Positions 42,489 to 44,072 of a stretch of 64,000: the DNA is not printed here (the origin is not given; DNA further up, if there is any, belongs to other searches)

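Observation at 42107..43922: Minimal RiPP-like locus: Cys/Pro precursor peptide + hairpin + RRE-radical SAM without auxiliary cluster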

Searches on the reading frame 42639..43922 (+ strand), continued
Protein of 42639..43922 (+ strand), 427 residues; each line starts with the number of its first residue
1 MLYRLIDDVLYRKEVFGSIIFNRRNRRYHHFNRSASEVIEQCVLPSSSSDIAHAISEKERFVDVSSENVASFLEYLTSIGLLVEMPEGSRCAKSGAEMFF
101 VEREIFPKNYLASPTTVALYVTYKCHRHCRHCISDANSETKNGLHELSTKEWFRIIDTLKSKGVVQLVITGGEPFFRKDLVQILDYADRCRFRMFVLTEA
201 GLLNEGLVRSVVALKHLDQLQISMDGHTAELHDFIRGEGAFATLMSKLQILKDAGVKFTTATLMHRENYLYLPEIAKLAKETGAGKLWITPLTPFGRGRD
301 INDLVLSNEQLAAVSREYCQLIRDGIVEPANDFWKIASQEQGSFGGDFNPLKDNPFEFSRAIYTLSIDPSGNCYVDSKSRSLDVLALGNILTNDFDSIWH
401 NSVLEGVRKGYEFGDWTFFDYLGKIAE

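Call 19: search_solved_structures(query=A1, max_evalue=0.001, show_alignments=2)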
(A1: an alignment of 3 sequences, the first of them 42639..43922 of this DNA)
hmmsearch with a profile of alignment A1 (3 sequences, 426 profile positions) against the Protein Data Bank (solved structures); distinct sequences matched with E-value up to 0.001: 13.
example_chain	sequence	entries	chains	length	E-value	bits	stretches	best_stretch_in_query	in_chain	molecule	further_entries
6efn_A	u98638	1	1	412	6.3e-12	48.2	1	113-283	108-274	Sporulation killing factor maturation protein SkfB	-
6c8v_A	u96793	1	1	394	1e-11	47.5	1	113-294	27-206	Coenzyme PQQ synthesis protein E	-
5v1q_A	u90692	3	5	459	1.1e-09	40.9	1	5-218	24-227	Radical SAM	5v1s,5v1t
9dfn_A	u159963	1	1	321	7.5e-09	38.1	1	112-269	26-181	Radical SAM core domain-containing protein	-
9dfu_A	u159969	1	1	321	1.6e-08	37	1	112-269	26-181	Radical SAM core domain-containing protein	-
9dfw_A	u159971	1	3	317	6.9e-07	31.6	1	112-270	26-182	Radical SAM core domain-containing protein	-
7n7i_A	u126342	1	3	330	1.2e-06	30.8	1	113-270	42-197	Viperin-like enzyme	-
2fb2_A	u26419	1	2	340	4.4e-06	29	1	116-238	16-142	Molybdenum cofactor biosynthesis protein A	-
7vob_C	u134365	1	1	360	7.2e-06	28.3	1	145-285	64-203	Cytosylglucuronate decarboxylase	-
7voc_C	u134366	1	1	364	7.4e-06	28.3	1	145-285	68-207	Cytosylglucuronate decarboxylase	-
1tv7_A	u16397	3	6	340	2.4e-05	26.6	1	117-238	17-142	Molybdenum cofactor biosynthesis protein A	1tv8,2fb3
5vsl_A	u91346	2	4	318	4.7e-05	25.6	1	111-267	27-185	Radical S-adenosyl methionine domain-containing protein 2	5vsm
6q2p_A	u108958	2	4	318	5.1e-05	25.5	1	111-267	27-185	Radical S-adenosyl methionine domain-containing protein 2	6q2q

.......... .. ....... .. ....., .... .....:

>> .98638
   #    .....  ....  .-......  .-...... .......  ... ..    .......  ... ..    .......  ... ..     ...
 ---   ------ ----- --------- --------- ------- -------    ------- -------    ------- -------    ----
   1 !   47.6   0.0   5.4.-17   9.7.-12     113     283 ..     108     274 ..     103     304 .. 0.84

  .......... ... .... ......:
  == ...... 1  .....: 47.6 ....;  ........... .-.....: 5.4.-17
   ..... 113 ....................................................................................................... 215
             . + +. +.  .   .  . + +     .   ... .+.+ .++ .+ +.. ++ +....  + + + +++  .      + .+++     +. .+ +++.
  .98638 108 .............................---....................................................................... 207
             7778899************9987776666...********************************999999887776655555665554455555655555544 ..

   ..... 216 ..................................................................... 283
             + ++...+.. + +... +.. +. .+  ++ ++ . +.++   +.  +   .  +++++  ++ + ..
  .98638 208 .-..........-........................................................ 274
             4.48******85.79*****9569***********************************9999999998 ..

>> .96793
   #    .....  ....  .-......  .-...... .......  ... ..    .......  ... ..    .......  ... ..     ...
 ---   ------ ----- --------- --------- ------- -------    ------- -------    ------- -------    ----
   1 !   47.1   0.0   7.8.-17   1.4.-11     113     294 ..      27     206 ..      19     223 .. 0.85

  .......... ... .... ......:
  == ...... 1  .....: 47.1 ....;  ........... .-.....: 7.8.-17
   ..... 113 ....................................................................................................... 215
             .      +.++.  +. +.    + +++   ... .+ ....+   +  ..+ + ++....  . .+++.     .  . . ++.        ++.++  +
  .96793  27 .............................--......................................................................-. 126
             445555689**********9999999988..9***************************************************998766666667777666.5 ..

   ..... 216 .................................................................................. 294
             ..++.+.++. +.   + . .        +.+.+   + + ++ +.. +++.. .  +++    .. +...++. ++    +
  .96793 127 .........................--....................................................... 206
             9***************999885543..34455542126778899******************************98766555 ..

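Call 22: find_related_loci(query=A1, collection=genome_contigs, flank=6000)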
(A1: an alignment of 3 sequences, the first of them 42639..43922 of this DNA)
Query A1 (427 aa) in genome_contigs; peptide patterns used: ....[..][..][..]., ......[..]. (x = any residue, [..] = any of these).
111 stretches matched a pattern; 40 encode a relative of the query (tblastn E <= 1e-3); 39 distinct loci.
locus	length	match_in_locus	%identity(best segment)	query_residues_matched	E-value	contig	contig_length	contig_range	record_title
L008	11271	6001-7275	74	1-427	0e+0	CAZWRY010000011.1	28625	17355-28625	MAG TPA_asm: uncultured Bdellovibrionales bacterium isolate binchicken_co27_254 genome assembly, contig: NODE_2824_lengt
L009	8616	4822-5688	29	111-404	5e-34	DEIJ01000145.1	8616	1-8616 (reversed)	MAG TPA_asm: Dehalococcoidia bacterium UBA2777 UBA2777_contig_36315, whole genome shotgun sequence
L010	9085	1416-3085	31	111-325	3e-29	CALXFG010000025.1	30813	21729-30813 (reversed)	MAG: uncultured Clostridia bacterium isolate BRZ_GN__bin76 genome assembly, contig: BRZ_GN__NODE_1342_length_30813_cov_2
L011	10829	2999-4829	28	117-408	5e-26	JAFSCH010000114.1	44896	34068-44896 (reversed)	MAG: Lachnospiraceae bacterium isolate RGIG3012 Goat_Rectum-3__c771, whole genome shotgun sequence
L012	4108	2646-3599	28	1-321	6e-25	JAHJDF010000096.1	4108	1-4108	MAG: Gammaproteobacteria bacterium isolate Modern_marine.mb.36 Modern_marine.mb.36_k141_2507578, whole genome shotgun se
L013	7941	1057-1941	26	113-419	2e-24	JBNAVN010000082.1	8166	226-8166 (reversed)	MAG: bacterium isolate Kamch4342-D-MF-039 bin23.fa-82, whole genome shotgun sequence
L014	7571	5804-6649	27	116-404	2e-24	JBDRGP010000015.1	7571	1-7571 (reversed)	MAG: Candidatus Woesearchaeota archaeon isolate MEGAHIT-group-1.443 k141_5501023, whole genome shotgun sequence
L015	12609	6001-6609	29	113-325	4e-24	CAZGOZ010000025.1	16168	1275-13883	MAG TPA_asm: uncultured Planctomycetia bacterium isolate binchicken_co332_45 genome assembly, contig: NODE_713_length_16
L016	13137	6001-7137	26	20-408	1e-22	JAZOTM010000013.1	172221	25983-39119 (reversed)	MAG: Lachnospiraceae bacterium isolate T1900045539_YK20190233.MAGScoT_cleanbin_000004 SGB_7787_k141_4278858, whole genom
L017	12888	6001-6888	25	111-409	3e-22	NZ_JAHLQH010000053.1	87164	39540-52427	Clostridium sp. MSJ-8 Md-8-1_ctg0010, whole genome shotgun sequence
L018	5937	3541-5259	28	98-310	6e-22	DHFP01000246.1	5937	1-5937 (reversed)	MAG TPA_asm: Clostridiales bacterium UBA4821 UBA4821_contig_212321, whole genome shotgun sequence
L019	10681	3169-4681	31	106-311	2e-21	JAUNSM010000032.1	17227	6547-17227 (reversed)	MAG: Clostridia bacterium isolate S4R_St_33 NODE_914_length_17227_cov_19.305439, whole genome shotgun sequence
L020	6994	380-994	29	101-307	2e-21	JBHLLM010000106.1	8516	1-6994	MAG: Candidatus Hermodarchaeota archaeon isolate DZ1M.447 DZ1M.447@37632, whole genome shotgun sequence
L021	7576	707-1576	25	106-409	4e-21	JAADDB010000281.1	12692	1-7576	MAG: Chloroflexota bacterium isolate L_MaxBin.078 contig-127_5535, whole genome shotgun sequence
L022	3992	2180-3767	29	106-316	2e-19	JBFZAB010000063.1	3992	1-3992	MAG: Candidatus Omnitrophota bacterium isolate PPR_0456 k121_69756, whole genome shotgun sequence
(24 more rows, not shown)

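Call 23: list_cluster_members(proteins=[P0001, P0003, P0075])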
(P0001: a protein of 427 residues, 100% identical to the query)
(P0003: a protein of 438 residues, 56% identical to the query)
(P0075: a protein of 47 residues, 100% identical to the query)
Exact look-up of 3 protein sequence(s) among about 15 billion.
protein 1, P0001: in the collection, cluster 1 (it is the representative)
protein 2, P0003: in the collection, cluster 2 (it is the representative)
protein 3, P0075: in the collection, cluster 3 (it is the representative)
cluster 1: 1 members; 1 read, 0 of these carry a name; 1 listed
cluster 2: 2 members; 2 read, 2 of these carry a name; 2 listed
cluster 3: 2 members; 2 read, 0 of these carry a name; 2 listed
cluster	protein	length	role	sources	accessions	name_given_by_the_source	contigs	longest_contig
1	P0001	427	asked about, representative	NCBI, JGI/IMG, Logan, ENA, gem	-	-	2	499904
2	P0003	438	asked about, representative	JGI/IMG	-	MoaA/NifB/PqqE/SkfB family radical SAM enzyme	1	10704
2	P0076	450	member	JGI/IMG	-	MoaA/NifB/PqqE/SkfB family radical SAM enzyme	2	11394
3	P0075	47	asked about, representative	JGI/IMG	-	-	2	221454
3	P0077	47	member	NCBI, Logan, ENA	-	-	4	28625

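Call 29: search_protein_representatives(alignment_id=A1)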
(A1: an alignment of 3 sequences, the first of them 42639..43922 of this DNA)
Query: 3 sequences, 426 profile positions. Proteins with E-value up to 0.001 (for the whole library): 41547; up to 1e-10: 13851; up to 1e-30: 142. The best 150 are listed.
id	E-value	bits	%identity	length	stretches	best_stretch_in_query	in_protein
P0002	1.0e-259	877.8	-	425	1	1-426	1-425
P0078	2.5e-109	382.4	-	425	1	1-419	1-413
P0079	5.5e-108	378.0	-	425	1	3-420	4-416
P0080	2.7e-84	299.9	-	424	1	7-414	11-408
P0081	2.7e-84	299.9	-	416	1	1-413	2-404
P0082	1.8e-79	284.0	-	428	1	3-419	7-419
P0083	4.5e-77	276.1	-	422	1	1-416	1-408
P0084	4.6e-77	276.1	-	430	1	2-418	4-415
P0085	2.6e-75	270.3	-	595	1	1-418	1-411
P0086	2.2e-67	244.2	-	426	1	7-409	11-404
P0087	4.8e-67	243.1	-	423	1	9-412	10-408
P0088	2.0e-63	231.1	-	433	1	5-408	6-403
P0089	1.0e-62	228.8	-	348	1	2-352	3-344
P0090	2.2e-61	224.4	-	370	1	89-409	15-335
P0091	8.7e-60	219.1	-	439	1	6-402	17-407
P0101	2.2e-47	178.3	-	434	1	2-402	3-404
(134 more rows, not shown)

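Call 31: search_protein_families(library=ncbifam, alignment_id=A3, max_evalue=0.00001)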
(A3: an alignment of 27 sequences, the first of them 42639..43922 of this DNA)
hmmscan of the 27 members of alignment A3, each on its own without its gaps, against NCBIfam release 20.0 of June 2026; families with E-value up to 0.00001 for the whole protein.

A. member 1, window:42639-43922:+ (427 aa): 47 families (the best 25 are shown)
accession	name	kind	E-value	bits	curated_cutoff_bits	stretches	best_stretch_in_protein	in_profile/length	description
TIGR03962.1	mycofact_rSAM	equivalog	2.5e-34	119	265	1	110-404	7-287/339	mycofactocin radical SAM maturase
TIGR04545.1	rSAM_ahbD_hemeb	equivalog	3.1e-34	118.9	500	1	117-403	2-290/339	heme b synthase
TIGR04053.2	TIGR04053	equivalog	5.6e-30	104.8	395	1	112-306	5-200/366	TIGR04053 family radical SAM/SPASM domain-containing protein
TIGR04250.1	SCM_rSAM_ScmE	equivalog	5.8e-29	101.1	400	1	113-281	1-167/358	SynChlorMet cassette radical SAM/SPASM protein ScmE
TIGR04051.1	rSAM_NirJ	equivalog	4.4e-26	91.7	515.45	1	121-300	8-184/354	heme d1 biosynthesis radical SAM protein NirJ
NF045574.1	sacti_mat_StsB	exception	4.8e-26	91.6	625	1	117-299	98-276/466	StsB family radical SAM/SPASM domain sactipeptide maturase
TIGR02109.1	PQQ_syn_pqqE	equivalog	3.4e-25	88.7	381.35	1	112-402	4-283/358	pyrroloquinoline quinone biosynthesis protein PqqE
NF050035.1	rSAM_WgK_link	exception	4.6e-25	88.4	650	1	108-305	2-197/367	radical SAM/SPASM peptide maturase WgkB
TIGR04055.1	rSAM_NirJ2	equivalog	2.8e-24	86.3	500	1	120-314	5-196/326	putative heme d1 biosynthesis radical SAM protein NirJ2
TIGR04054.1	rSAM_NirJ1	equivalog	4e-23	81.7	650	1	116-311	37-229/387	putative heme d1 biosynthesis radical SAM protein NirJ1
TIGR04133.1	rSAM_w_lipo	hypoth_equivalog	2.2e-22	79.5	425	1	121-402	30-303/350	TIGR04133 family radical SAM/SPASM protein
TIGR04347.1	pseudo_SAM_Halo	equivalog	3.3e-22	79.3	525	1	117-323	40-243/390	TIGR04347 family pseudo-SAM/SPASM protein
TIGR04546.1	rSAM_ahbC_deAc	equivalog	7.1e-21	74.4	650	1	117-310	41-231/390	12,18-didecarboxysiroheme deacetylase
TIGR04303.1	GeoRSP_rSAM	equivalog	5.1e-20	72.3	400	1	112-299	2-184/325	GeoRSP system radical SAM/SPASM protein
NF012164.0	AlbA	equivalog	2.7e-19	68.9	850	1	112-323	110-318/442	subtilosin maturase AlbA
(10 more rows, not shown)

B. families by the number of members that match (of 27 scanned): 64 families (the first 25 are shown)
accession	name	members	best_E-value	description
TIGR04545.1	rSAM_ahbD_hemeb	27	2.2e-40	heme b synthase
NF050035.1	rSAM_WgK_link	27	5.6e-36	radical SAM/SPASM peptide maturase WgkB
TIGR03962.1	mycofact_rSAM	27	6.7e-35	mycofactocin radical SAM maturase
TIGR04053.2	TIGR04053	27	9.3e-35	TIGR04053 family radical SAM/SPASM domain-containing protein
TIGR04051.1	rSAM_NirJ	27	1.4e-33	heme d1 biosynthesis radical SAM protein NirJ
TIGR04250.1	SCM_rSAM_ScmE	27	3.7e-32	SynChlorMet cassette radical SAM/SPASM protein ScmE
NF045574.1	sacti_mat_StsB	27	8.3e-31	StsB family radical SAM/SPASM domain sactipeptide maturase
TIGR04055.1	rSAM_NirJ2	27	2.4e-30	putative heme d1 biosynthesis radical SAM protein NirJ2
TIGR02109.1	PQQ_syn_pqqE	27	2.6e-29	pyrroloquinoline quinone biosynthesis protein PqqE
TIGR04546.1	rSAM_ahbC_deAc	27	2.7e-29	12,18-didecarboxysiroheme deacetylase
TIGR04054.1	rSAM_NirJ1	27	7.7e-27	putative heme d1 biosynthesis radical SAM protein NirJ1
TIGR04347.1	pseudo_SAM_Halo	27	6.1e-25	TIGR04347 family pseudo-SAM/SPASM protein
TIGR04340.1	rSAM_ACGX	27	7.9e-25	radical SAM/SPASM domain protein, ACGX system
TIGR04251.1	SCM_rSAM_ScmF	27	7.1e-24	SynChlorMet cassette radical SAM/SPASM protein ScmF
TIGR04303.1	GeoRSP_rSAM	27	8.2e-24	GeoRSP system radical SAM/SPASM protein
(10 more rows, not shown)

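Call 32: predict_structure(alignment_id=A2)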
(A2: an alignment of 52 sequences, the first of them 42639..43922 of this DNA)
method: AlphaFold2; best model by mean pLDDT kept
length: 427 residues; sequences in the alignment: 52
mean_pLDDT: 91.0   pTM: 0.90
mean pLDDT of the five models: 91.0, 90.2, 89.3, 88.5, 87.3
residues with pLDDT >= 90: 304; 70-90: 93; 50-70: 30; < 50: 0
segments of 3 or more residues with pLDDT < 50: none
pLDDT, mean of each block of 10 residues (from residue 1): 96 90 91 92 96 91 89 97 94 90 67 93 95 87 92 98 95 97 98 97 97 95 98 97 98 96 97 98 96 90 95 95 95 88 83 67 92 90 89 95 84 61 59
secondary structure, 60 per line:
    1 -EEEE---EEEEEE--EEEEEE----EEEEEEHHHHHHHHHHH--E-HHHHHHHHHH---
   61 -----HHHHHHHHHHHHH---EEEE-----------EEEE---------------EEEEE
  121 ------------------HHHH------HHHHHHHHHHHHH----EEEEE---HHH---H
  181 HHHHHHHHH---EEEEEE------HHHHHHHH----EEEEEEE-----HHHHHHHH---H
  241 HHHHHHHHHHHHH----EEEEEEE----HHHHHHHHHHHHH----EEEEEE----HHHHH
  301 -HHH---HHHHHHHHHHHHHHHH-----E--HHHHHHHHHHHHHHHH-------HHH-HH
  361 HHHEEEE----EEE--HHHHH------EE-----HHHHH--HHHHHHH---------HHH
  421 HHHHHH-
elements in order: E2-5 E9-14 E17-22 E27-32 H33-43 H48-57 H66-78 E82-85 E97-100 E116-120 H139-142 H149-161 E166-170 H180-189 E193-198 H205-212 E217-223 H229-236 H240-253 E258-264 H269-281 E286-291 H296-300 H308-323 H332-347 H359-363 E364-367 E372-374 H377-381 H395-399 H402-408 H418-426

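Call 38: find_homologous_proteins(query=A3, max_evalue=1e-40)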
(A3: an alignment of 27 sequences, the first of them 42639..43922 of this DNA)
Query A3 (27 sequences) (427 aa, profile of the alignment): 10 proteins with E <= 1e-40 among 8000 candidates.
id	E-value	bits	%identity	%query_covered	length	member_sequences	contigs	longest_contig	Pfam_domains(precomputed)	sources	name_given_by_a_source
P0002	2.3e-157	542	74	100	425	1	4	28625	PF04055.28,PF13353.12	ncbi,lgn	-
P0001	2.4e-151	523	100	100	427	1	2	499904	PF04055.28,PF13353.12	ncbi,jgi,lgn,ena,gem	-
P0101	6.9e-150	518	27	92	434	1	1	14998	PF04055.28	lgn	-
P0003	7.9e-149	514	56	100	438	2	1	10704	PF04055.28,PF13353.12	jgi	jgi:MoaA/NifB/PqqE/SkfB family radical SAM enzyme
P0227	9.2e-148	511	26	94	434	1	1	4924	PF04055.28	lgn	-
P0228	1.4e-130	454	28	94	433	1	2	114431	PF04055.28,PF13353.12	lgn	-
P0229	1.8e-128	447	27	92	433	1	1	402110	PF04055.28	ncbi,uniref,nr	ncbi:radical SAM protein [Chryseobacterium oryctis]|uniref:Radical SAM protein n=1 Tax=Chryseobacter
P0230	4.1e-128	446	27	93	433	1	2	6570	PF04055.28,PF13353.12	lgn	-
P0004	6.0e-49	185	30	68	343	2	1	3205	PF13186.12,PF04055.28,PF13353.12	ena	-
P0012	2.2e-42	164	29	72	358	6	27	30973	PF13186.12,PF04055.28,PF13353.12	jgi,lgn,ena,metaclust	metaclust:\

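Call 39: find_encoding_contigs(protein=P0229, flank=4000, max_places=2)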
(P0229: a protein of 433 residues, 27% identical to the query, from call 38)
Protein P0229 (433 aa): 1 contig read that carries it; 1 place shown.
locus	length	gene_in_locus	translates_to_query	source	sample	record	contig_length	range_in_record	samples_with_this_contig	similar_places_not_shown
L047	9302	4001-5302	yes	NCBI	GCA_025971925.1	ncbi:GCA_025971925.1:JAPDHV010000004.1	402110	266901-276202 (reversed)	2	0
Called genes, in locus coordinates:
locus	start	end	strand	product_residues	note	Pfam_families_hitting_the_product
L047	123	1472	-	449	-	PF13393:tRNA-synt_His, PF03129:HGTP_anticodon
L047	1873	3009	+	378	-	PF05621:TniB (faint), PF00004:AAA, PF17871:AAA_lid_9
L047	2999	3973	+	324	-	PF00579:tRNA-synt_1b (weak)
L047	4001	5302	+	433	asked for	PF04055:Radical_SAM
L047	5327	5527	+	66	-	-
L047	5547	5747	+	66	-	-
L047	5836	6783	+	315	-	PF00579:tRNA-synt_1b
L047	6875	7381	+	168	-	PF13302:Acetyltransf_3, PF13420:Acetyltransf_4, PF00583:Acetyltransf_1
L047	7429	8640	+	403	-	PF01306:LacY_symp (weak), PF07690:MFS_1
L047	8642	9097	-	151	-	PF00570:HRDC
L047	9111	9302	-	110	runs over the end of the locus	PF00436:SSB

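Call 40: find_encoding_contigs(protein=P0101, flank=4000, max_places=2)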
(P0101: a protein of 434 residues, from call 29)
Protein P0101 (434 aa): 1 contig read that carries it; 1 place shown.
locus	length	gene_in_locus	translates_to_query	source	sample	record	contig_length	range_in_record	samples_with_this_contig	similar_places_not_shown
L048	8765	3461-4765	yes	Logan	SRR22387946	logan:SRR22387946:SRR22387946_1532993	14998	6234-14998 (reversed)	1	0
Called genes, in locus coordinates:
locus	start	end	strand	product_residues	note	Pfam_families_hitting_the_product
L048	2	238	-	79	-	?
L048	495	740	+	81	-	-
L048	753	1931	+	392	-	PF23569:NBD_SMAX1 (faint), PF05621:TniB (faint), PF13191:AAA_16 (faint), PF00004:AAA, PF17871:AAA_lid_9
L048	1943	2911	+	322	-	-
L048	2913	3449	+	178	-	PF13302:Acetyltransf_3, PF13420:Acetyltransf_4, PF00583:Acetyltransf_1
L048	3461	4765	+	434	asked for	PF04055:Radical_SAM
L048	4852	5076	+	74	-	-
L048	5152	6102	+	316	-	PF00579:tRNA-synt_1b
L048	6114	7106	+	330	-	PF04116:FA_hydroxylase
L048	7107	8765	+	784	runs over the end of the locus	PF13620:CarboxypepD_reg, PF13715:CarbopepD_reg_2, PF00593:TonB_dep_Rec_b-barrel, PF14905:OMP_b-brl_3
